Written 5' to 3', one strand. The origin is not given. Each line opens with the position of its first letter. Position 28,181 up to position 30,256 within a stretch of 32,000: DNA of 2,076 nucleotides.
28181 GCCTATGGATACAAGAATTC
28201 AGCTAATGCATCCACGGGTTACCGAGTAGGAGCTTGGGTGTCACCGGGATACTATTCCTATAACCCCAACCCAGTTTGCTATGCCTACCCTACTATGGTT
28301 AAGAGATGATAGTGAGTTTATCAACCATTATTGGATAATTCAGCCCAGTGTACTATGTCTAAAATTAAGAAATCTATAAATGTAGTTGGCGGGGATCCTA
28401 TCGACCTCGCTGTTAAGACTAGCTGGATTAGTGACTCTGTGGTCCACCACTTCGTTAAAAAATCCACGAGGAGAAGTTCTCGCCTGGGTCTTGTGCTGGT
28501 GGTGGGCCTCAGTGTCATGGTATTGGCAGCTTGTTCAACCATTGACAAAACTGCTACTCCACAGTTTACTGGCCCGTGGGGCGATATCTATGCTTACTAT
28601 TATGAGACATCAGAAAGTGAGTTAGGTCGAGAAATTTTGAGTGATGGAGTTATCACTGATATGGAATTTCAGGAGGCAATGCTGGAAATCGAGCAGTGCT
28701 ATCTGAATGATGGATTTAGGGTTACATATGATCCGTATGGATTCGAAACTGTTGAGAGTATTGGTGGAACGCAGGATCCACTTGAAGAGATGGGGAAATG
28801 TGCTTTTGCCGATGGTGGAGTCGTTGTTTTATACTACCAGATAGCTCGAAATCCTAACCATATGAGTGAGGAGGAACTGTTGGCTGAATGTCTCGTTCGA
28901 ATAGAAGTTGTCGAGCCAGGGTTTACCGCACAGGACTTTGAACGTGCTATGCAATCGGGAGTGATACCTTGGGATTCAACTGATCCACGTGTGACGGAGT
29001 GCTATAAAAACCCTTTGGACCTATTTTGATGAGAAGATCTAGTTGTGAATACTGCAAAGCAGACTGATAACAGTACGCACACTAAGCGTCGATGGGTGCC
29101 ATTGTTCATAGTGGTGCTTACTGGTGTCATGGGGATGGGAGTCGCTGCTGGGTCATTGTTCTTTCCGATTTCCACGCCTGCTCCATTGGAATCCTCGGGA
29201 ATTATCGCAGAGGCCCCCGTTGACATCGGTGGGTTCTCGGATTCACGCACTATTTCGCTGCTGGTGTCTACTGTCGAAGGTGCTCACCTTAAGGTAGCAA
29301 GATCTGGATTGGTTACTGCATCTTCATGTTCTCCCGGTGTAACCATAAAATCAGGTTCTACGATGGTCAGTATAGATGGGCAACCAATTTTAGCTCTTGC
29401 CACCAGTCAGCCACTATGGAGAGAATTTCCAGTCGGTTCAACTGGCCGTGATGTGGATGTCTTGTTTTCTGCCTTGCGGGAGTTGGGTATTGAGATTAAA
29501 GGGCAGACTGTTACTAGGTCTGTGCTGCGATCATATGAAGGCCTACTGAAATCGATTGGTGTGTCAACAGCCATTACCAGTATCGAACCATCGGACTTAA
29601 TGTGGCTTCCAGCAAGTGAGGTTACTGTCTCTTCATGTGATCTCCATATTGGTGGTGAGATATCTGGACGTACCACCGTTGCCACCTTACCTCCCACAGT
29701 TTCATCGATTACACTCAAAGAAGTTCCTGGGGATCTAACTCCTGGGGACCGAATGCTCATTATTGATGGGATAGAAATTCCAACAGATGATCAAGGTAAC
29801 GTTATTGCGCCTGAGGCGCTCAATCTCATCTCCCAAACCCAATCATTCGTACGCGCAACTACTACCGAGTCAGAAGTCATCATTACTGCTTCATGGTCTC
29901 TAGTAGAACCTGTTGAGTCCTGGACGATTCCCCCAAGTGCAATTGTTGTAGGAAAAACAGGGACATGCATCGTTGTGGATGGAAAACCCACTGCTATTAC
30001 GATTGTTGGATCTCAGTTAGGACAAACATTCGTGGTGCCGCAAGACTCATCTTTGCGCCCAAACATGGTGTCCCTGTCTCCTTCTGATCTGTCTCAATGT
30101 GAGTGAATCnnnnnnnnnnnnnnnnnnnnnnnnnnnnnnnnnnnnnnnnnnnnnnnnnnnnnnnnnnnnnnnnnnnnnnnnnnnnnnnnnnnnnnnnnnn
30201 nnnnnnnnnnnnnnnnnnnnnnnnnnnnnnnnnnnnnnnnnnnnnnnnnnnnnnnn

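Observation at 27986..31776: Small secreted Tyr/Cys-rich protein with lipoprotein, MacA-like adaptor and MacB/FtsX-type ABC pump: candidate novel bacteriocin production/immunity locus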

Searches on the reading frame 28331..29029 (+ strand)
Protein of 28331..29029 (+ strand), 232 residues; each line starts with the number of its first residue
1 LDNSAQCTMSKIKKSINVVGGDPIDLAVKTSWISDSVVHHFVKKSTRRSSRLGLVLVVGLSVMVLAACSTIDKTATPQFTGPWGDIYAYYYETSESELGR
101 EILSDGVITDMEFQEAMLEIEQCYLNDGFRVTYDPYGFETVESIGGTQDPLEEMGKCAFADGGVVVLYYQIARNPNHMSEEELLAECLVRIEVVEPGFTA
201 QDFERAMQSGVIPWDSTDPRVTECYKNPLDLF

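Call 3: search_protein_families(library=pfam, proteins=[window:28331-29029:+], max_evalue=1)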
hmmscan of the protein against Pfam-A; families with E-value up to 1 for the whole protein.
window:28331-29029:+ (232 aa): 1 family
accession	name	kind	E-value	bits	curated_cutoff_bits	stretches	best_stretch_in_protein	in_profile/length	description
PF17562.7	Styelin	-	0.025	15.4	27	1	97-123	26-50/59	Styelin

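Call 4: search_protein_families(library=ncbifam, proteins=[window:28331-29029:+], max_evalue=1)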
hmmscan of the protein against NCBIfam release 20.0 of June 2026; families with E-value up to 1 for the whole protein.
window:28331-29029:+ (232 aa): 0 families

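Call 55: search_protein_families(library=pfam, alignment_id=A5, max_evalue=0.05)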
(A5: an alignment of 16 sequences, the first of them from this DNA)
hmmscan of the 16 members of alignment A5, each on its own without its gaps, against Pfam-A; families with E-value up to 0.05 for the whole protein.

A. member 1, seq(224 aa): 1 family
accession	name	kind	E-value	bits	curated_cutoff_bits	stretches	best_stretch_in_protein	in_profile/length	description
PF17562.7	Styelin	-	0.024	15.4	27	0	89-115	26-50/59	Styelin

B. families by the number of members that match (of 16 scanned): 3 families
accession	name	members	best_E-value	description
PF17562.7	Styelin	1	0.024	Styelin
PF16170.10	DUF4873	1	0.026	Domain of unknown function (DUF4873)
PF24965.1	TRS130_4HB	1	0.048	TRS130-like four helical bundle domain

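Call 56: search_solved_structures(query=A5, max_evalue=5)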
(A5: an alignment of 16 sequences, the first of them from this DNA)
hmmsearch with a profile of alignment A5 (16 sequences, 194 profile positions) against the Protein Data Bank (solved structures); distinct sequences matched with E-value up to 5: 6.
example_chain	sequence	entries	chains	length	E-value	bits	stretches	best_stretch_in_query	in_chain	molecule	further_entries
4n01_A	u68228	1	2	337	0.39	13.6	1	4-47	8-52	Periplasmic binding protein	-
9sfn_G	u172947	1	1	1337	1.4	11.8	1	36-88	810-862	Internal virion protein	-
6wni_A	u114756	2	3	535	2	11.3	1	5-47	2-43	Cyclomaltodextrin glucanotransferase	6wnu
7q21_L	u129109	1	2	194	2.3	11.1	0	6-34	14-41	Uncharacterized protein Cgl2664/cg2949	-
6e5f_A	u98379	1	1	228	2.8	10.8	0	10-37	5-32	Lipid binding protein LpqN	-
6e5d_A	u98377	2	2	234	2.9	10.8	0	10-37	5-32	Lipid binding protein LpqN | Probable conserved lipoprotein LpqN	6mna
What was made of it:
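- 28331..29029 (+): Lipoprotein of an unannotated family: lipobox LAAC with the Cys codon near 28533, four further invariant Cys and an NPxN motif. Candidate cognate immunity or binding protein. The start codon is uncertain (TTG 28331, ATG 28356 or a later GTG). No Pfam or PDB match (calls 55, 56).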

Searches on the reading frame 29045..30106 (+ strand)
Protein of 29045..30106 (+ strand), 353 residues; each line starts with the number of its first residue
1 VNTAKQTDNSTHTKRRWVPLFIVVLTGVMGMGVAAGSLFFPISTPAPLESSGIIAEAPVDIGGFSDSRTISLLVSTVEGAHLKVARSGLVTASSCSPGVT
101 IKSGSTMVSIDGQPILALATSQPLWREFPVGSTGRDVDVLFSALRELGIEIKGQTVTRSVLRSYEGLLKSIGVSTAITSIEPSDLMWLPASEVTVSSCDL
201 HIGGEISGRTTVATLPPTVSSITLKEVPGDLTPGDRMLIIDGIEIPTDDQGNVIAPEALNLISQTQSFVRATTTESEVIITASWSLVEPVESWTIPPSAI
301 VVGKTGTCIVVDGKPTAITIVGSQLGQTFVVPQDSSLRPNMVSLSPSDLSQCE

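Call 3: search_protein_families(library=pfam, proteins=[window:29045-30106:+], max_evalue=1)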
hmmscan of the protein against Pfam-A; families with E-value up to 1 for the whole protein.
window:29045-30106:+ (353 aa): 1 family
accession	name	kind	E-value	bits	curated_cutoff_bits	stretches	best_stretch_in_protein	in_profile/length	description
PF14685.13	PDZ_Tricorn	-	0.097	13.1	25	0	96-117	35-56/88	Tricorn protease PDZ domain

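Call 4: search_protein_families(library=ncbifam, proteins=[window:29045-30106:+], max_evalue=1)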
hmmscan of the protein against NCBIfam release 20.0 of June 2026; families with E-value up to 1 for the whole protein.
window:29045-30106:+ (353 aa): 1 family
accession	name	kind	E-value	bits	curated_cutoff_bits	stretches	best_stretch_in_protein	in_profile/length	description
NF033420.0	T6SS_PAAR_dom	equivalog_domain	0.21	11.7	124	0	100-115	57-72/94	type VI secretion system PAAR protein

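Call 52: search_protein_families(library=pfam, alignment_id=A4, max_evalue=0.01)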
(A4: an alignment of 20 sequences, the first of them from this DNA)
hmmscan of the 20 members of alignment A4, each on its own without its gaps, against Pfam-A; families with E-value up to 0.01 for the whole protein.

A. member 1, seq(352 aa): 0 families

B. families by the number of members that match (of 20 scanned): 4 families
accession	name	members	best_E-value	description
PF01471.23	PG_binding_1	10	2.9e-12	Putative peptidoglycan binding domain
PF09374.15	PG_binding_3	4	0.0003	Predicted Peptidoglycan domain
PF23954.1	DUF7283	1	0.0018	Family of unknown function (DUF7283)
PF00364.28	Biotin_lipoyl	1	0.0072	Biotin-requiring enzyme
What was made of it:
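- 29045..30106 (+): Membrane-anchored MacA/HlyD-like adaptor. A split lipoyl-type domain carries a peptidoglycan-binding-type insert, which is degenerate in this copy. 10 of 20 members hit PF01471, best E=2.9e-12 (call 52).
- On MacAB / FtsX type VII ABC system: PF01471 is found in 10 of 20 members (call 52).
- The adaptor carries a wall-binding domain in 10 of 20 members (call 52).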

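Call 53: search_solved_structures(query=A4, max_evalue=1, show_alignments=1)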
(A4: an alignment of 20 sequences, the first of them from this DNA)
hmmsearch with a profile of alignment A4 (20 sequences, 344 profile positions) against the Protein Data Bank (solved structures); distinct sequences matched with E-value up to 1: 32.
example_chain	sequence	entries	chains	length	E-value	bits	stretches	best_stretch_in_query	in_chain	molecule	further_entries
7b9k_A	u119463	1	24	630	9e-05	24.9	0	179-222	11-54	Dihydrolipoyllysine-residue acetyltransferase component of pyruvate dehydrogenase complex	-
4lpq_A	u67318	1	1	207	0.00011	24.5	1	119-164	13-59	ErfK/YbiS/YcfS/YnhG family protein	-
4xxt_A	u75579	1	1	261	0.00013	24.3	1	117-162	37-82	Fusion of predicted Zn-dependent amidase/peptidase (Cell wall hydrolase/DD-carboxypeptidas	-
5nm7_G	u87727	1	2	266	0.00022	23.6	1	113-163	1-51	Peptidoglycan-binding domain 1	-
6tci_A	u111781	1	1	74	0.0007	21.9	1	117-164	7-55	Spore cortex-lytic enzyme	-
7rum_A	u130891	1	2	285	0.0015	20.9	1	117-162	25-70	Endolysin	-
5tv7_A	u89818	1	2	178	0.0022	20.3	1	117-165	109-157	Putative peptidoglycan-binding/hydrolysing protein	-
4dk0_A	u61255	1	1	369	0.0034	19.7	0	64-109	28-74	Putative MacA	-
2jku_A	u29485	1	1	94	0.0037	19.5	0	61-101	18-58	PROPIONYL-COA CARBOXYLASE ALPHA CHAIN, MITOCHONDRIAL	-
4fet_B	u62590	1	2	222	0.0039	19.5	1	117-163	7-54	Spore cortex-lytic enzyme prepeptide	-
8hz4_E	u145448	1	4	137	0.0041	19.4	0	69-101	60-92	Biotin carboxylase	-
2gr9_A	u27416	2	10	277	0.0065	18.7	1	146-258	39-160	Pyrroline-5-carboxylate reductase 1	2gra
8tcu_A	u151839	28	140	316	0.0087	18.3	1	146-258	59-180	Pyrroline-5-carboxylate reductase 1, mitochondrial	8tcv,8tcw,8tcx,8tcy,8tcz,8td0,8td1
2izz_A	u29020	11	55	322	0.0091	18.3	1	146-258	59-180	PYRROLINE-5-CARBOXYLATE REDUCTASE 1 | Pyrroline-5-carboxylate reductase 1, mitochondrial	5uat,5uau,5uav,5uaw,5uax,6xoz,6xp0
2ger_A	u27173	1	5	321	0.0091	18.3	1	146-258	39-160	Pyrroline-5-carboxylate reductase 1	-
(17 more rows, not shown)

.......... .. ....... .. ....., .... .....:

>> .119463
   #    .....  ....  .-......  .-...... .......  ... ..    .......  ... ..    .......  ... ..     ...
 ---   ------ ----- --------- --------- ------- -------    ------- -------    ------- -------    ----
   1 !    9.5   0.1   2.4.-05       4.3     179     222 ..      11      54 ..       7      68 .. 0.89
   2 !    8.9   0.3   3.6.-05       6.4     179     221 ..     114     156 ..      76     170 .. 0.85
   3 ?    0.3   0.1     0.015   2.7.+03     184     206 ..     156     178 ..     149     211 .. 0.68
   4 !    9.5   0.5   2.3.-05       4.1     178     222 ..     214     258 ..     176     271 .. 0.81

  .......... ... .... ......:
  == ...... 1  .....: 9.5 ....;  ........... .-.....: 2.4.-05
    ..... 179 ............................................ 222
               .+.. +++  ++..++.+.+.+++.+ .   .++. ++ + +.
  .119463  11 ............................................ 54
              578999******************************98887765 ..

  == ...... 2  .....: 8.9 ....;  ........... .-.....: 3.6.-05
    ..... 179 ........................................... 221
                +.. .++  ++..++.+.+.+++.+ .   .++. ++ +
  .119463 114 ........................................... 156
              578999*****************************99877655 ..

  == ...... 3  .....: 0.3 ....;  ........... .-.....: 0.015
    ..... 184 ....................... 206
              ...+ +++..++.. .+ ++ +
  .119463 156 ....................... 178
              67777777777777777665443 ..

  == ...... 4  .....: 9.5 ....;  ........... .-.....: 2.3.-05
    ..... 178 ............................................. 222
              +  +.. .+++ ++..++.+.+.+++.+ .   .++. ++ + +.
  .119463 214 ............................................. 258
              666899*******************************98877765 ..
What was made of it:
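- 29045..30106 (+): The family profile A4 hits lipoyl domains at profile positions 61-109 and 178-222, PG-binding domains at 117-165, and MacA 4dk0 at E=0.0034 (call 53).
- On MacAB / FtsX type VII ABC system: The family profile hits lipoyl halves, MacA 4dk0 at E=0.0034 and PG-binding domains (call 53).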
